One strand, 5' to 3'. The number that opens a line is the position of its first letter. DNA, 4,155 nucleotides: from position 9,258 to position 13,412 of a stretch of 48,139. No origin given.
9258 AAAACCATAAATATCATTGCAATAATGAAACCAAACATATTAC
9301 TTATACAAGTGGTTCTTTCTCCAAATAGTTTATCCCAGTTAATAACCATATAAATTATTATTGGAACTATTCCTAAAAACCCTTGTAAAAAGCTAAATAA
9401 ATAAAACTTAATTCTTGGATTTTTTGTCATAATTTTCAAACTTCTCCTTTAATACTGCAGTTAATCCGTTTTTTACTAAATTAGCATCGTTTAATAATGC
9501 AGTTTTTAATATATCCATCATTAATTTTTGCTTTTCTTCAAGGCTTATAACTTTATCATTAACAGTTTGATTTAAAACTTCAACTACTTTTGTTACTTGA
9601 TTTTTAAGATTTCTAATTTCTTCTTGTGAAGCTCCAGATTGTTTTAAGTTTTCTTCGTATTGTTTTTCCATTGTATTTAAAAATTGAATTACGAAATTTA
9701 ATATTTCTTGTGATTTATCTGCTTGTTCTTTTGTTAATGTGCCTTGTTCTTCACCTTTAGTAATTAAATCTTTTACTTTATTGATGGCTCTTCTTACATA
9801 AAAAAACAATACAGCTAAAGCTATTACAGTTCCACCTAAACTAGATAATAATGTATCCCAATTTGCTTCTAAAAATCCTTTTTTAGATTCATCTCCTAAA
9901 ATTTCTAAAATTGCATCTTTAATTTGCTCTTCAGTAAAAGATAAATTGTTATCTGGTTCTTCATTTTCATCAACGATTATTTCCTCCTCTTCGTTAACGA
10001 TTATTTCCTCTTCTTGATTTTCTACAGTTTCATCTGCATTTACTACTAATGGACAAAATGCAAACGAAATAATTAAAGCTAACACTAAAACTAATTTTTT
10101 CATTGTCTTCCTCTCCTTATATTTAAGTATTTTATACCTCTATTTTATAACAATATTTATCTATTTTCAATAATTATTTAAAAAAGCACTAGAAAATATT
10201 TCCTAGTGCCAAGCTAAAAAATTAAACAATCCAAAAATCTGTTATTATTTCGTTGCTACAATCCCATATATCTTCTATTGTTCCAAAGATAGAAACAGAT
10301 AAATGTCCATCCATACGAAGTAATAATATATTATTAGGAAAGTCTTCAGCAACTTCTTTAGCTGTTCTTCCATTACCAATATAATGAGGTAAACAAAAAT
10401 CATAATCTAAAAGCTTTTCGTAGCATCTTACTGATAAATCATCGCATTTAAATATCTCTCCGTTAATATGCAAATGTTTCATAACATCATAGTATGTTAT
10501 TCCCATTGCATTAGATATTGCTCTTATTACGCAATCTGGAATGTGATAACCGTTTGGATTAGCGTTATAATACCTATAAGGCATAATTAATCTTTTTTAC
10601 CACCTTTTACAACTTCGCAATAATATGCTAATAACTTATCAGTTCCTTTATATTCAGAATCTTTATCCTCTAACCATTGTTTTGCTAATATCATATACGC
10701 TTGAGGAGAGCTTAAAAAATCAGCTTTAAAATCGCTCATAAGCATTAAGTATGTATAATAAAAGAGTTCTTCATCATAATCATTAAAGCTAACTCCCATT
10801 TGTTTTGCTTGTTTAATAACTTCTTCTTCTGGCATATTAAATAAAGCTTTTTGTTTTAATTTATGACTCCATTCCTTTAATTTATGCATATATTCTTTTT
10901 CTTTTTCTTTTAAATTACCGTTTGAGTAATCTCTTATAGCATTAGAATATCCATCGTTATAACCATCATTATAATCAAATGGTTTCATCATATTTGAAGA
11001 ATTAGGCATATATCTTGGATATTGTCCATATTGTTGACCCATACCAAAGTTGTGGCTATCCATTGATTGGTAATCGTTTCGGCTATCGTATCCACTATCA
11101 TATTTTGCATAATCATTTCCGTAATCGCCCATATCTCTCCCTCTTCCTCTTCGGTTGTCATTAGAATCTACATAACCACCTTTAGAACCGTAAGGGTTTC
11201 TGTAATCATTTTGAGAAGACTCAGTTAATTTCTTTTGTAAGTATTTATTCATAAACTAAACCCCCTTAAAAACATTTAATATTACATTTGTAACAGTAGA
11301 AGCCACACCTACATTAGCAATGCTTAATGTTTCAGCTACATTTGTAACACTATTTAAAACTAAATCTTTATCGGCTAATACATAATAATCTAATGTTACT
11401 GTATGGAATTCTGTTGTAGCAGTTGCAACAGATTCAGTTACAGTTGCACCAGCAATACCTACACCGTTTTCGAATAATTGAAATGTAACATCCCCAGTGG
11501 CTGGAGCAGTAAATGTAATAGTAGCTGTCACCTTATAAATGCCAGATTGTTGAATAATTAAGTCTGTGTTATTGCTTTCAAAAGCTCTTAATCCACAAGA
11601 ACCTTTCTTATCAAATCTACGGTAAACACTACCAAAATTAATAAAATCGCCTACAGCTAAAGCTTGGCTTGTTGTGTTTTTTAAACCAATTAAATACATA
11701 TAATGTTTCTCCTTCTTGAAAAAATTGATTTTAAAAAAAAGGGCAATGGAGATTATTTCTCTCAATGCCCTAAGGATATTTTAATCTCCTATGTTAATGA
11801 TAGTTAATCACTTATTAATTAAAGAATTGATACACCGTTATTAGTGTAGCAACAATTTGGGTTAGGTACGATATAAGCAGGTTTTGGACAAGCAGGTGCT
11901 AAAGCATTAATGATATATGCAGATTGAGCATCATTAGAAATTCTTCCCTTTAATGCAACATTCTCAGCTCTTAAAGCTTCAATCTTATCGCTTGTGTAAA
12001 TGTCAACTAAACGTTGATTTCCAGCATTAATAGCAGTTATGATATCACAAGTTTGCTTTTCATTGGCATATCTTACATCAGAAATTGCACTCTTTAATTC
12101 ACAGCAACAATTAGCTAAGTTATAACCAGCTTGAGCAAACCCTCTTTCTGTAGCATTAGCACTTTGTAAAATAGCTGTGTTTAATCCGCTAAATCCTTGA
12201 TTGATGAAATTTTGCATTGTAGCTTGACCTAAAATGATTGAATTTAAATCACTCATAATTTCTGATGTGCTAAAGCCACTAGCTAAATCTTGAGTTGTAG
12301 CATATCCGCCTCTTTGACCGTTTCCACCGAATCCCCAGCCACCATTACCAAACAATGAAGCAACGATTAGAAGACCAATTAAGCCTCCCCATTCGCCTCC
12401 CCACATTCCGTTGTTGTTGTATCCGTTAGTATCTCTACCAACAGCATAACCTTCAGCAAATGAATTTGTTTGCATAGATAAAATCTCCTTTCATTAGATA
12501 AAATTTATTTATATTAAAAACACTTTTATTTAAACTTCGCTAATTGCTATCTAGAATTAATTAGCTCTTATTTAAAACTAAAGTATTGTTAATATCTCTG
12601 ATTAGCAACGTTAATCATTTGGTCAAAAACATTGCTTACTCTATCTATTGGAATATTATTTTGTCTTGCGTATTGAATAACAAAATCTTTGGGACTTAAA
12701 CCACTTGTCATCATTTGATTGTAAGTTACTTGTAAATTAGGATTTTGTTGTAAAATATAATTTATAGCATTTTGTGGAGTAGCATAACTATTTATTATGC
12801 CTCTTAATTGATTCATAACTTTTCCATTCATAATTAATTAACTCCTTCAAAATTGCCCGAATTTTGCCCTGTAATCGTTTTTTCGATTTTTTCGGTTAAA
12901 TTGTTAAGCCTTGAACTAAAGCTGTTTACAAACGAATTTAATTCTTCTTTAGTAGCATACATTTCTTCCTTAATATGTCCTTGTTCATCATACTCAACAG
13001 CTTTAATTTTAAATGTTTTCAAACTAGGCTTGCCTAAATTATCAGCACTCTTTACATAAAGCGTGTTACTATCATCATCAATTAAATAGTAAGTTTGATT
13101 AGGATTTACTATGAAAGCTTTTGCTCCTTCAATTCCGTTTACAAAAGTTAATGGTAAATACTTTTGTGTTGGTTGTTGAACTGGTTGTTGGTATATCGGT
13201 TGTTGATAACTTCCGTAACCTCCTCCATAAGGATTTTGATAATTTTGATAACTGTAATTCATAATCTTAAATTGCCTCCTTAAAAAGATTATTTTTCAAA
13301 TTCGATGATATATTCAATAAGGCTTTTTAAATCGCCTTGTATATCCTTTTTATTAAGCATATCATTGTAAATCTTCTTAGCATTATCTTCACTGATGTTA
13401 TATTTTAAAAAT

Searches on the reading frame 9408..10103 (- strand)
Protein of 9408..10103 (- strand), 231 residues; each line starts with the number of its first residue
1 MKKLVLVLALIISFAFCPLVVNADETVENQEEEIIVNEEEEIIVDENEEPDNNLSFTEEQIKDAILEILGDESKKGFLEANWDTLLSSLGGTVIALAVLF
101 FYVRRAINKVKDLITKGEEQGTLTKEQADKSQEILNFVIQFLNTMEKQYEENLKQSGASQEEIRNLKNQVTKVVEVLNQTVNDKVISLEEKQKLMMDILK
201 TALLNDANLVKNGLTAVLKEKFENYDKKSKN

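Call 20: search_protein_families(library=pfam, proteins=[window:9408-10103:-], max_evalue=0.1)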
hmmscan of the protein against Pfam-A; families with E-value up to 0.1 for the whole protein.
window:9408-10103:- (231 aa): 3 families
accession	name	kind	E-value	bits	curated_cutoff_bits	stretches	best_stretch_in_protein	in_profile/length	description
PF06103.16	DUF948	-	0.053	14.1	37.2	0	94-178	8-71/89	Bacterial protein of unknown function (DUF948)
PF04327.17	Peptidase_Prp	-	0.061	14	27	1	104-154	41-90/90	Cysteine protease Prp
PF21796.3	Cac1_C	-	0.083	13.4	24.3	0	207-228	11-32/55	Chromatin assembly factor 1 subunit Cac1, C-terminal domain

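Call 64: search_protein_families(library=phrogs, proteins=[window:9408-10103:-], max_evalue=0.01)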
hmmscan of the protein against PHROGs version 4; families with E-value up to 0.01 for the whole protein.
window:9408-10103:- (231 aa): 3 families
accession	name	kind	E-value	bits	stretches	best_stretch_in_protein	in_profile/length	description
phrog_36209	-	lysis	0.0077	17.3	0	80-174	8-107/162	holin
phrog_9316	-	lysis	0.0092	17.4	0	84-158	8-77/103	holin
phrog_23231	-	unknown function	0.0095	16.9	1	24-65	83-124/159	-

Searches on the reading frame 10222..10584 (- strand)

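Call 20: search_protein_families(library=pfam, proteins=[window:10222-10584:-], max_evalue=0.1)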
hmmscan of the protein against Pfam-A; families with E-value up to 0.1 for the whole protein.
window:10222-10584:- (120 aa): 0 families

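Call 64: search_protein_families(library=phrogs, proteins=[window:10222-10584:-], max_evalue=0.01)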
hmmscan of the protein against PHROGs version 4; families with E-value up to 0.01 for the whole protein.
window:10222-10584:- (120 aa): 2 families
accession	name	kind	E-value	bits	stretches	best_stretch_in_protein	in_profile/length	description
phrog_3754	-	unknown function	1e-10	43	1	2-118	7-141/145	-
phrog_15863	-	unknown function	0.0002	21.8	1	2-111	2-111/312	-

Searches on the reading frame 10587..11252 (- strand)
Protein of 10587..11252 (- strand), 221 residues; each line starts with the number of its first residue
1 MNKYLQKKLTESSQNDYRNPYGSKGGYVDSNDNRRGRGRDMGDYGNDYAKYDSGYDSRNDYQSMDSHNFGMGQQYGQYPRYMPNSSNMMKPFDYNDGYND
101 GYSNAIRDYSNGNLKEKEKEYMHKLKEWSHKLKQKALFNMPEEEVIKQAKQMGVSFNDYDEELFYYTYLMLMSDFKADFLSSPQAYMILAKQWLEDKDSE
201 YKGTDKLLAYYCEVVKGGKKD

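Call 20: search_protein_families(library=pfam, proteins=[window:10587-11252:-], max_evalue=0.1)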
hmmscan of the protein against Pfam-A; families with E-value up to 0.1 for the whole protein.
window:10587-11252:- (221 aa): 1 family
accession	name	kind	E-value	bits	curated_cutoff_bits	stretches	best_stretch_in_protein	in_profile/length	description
PF20229.3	ChrB_N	-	0.0041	17.5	23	1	108-165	97-154/159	Protein ChrB, N-terminal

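Call 64: search_protein_families(library=phrogs, proteins=[window:10587-11252:-], max_evalue=0.01)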
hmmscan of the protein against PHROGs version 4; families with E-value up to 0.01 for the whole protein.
window:10587-11252:- (221 aa): 0 families

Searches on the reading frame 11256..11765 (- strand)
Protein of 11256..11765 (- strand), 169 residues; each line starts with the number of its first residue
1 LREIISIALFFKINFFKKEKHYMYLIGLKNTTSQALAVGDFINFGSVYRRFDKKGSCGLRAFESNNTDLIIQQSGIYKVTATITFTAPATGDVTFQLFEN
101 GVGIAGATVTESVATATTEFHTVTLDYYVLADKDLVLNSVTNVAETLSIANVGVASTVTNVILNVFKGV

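Call 20: search_protein_families(library=pfam, proteins=[window:11256-11765:-], max_evalue=0.1)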
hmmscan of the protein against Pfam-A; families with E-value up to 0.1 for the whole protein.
window:11256-11765:- (169 aa): 1 family
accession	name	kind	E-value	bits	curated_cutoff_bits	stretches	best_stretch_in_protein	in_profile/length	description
PF18573.7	BclA_C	-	3.6e-05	24.1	38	1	61-120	32-89/128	BclA C-terminal domain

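Call 64: search_protein_families(library=phrogs, proteins=[window:11256-11765:-], max_evalue=0.01)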
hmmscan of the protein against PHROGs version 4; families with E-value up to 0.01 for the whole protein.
window:11256-11765:- (169 aa): 1 family
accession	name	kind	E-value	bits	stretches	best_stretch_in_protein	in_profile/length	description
phrog_12910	-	unknown function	0.0062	17.3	1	62-141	124-204/228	-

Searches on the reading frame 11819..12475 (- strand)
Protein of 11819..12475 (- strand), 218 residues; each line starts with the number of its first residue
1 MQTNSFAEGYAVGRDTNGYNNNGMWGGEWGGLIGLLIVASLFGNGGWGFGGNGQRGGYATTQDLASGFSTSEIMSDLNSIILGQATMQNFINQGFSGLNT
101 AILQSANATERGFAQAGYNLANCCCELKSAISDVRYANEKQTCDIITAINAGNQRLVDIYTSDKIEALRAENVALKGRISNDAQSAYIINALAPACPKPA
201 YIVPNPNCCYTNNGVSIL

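Call 20: search_protein_families(library=pfam, proteins=[window:11819-12475:-], max_evalue=0.1)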
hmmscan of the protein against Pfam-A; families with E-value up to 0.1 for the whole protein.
window:11819-12475:- (218 aa): 1 family
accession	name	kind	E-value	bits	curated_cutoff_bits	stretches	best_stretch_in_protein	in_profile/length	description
PF09748.14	Med10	-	0.075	13.4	23.3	0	142-181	57-94/119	Transcription factor subunit Med10 of Mediator complex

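Call 64: search_protein_families(library=phrogs, proteins=[window:11819-12475:-], max_evalue=0.01)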
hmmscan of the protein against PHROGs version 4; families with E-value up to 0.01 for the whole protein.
window:11819-12475:- (218 aa): 2 families
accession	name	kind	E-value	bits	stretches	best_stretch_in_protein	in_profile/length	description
phrog_16490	-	unknown function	3.7e-26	93.4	1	16-193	19-226/286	-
phrog_8119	-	unknown function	2.8e-05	24.6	0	5-108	70-170/332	-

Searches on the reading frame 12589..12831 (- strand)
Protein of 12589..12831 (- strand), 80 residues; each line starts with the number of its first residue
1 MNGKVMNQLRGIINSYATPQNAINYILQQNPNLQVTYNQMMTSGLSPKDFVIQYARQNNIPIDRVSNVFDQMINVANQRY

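Call 20: search_protein_families(library=pfam, proteins=[window:12589-12831:-], max_evalue=0.1)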
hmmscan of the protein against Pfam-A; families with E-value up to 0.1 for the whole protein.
window:12589-12831:- (80 aa): 1 family
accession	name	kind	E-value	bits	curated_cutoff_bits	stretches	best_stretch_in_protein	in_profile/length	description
PF03909.22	BSD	-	0.02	15.3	24.6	1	25-50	16-41/58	BSD domain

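Call 64: search_protein_families(library=phrogs, proteins=[window:12589-12831:-], max_evalue=0.01)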
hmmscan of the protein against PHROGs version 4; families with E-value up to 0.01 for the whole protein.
window:12589-12831:- (80 aa): 0 families

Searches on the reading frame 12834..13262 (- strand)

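Call 20: search_protein_families(library=pfam, proteins=[window:12834-13262:-], max_evalue=0.1)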
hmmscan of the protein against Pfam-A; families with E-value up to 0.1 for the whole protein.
window:12834-13262:- (142 aa): 3 families
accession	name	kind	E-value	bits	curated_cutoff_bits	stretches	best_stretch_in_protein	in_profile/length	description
PF07889.17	DUF1664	-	0.021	15.3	34.6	1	99-129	30-60/124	Protein of unknown function (DUF1664)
PF06835.18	LptC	-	0.069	13.2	21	1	69-108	22-61/175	Lipopolysaccharide-assembly, LptC-related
PF17148.9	DUF5117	-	0.083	13.1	27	0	51-98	20-69/189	Domain of unknown function (DUF5117)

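Call 64: search_protein_families(library=phrogs, proteins=[window:12834-13262:-], max_evalue=0.01)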
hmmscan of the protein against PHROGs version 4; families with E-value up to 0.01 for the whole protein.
window:12834-13262:- (142 aa): 2 families
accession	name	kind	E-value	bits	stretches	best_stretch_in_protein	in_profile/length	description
phrog_21718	-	unknown function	3.1e-17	64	1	20-131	38-149/159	-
phrog_7885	-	unknown function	0.0087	17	0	100-133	46-79/83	-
